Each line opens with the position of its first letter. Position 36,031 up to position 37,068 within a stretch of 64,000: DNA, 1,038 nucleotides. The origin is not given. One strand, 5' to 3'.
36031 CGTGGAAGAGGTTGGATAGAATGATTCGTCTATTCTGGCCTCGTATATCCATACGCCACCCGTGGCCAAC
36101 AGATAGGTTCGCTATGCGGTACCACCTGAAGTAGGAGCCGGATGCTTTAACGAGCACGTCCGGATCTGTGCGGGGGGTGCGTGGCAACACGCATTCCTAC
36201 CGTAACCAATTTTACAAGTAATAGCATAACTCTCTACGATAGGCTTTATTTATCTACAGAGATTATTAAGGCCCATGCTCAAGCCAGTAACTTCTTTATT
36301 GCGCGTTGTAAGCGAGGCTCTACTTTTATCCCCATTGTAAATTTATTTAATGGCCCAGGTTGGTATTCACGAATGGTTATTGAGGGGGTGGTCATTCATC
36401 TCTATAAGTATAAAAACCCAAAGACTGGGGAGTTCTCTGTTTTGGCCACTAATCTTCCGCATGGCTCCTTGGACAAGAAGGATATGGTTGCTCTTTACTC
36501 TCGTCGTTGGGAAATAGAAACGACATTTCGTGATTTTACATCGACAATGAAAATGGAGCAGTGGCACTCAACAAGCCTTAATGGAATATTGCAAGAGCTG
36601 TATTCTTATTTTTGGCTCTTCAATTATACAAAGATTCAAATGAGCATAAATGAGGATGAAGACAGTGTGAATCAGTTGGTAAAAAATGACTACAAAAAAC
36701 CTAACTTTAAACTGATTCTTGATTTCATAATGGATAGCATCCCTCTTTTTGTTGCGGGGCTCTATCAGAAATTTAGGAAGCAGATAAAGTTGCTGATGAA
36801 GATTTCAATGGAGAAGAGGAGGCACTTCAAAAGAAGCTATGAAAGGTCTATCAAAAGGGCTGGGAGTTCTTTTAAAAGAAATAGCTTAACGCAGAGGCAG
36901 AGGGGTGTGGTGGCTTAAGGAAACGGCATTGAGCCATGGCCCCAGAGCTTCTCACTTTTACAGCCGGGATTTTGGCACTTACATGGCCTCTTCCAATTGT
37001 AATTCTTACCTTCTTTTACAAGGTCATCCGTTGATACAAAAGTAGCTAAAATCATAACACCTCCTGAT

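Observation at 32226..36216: Group II intron that homes into IS21 terminal transposase-binding repeats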

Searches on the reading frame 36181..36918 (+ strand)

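Call 8: search_protein_families(library=pfam, proteins=[window:36181-36918:+])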
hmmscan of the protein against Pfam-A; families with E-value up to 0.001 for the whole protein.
window:36181-36918:+ (245 aa): 1 family
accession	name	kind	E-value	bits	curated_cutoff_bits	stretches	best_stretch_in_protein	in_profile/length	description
PF01609.27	DDE_Tnp_1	-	1.2e-10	42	23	1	13-148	76-199/200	Transposase DDE domain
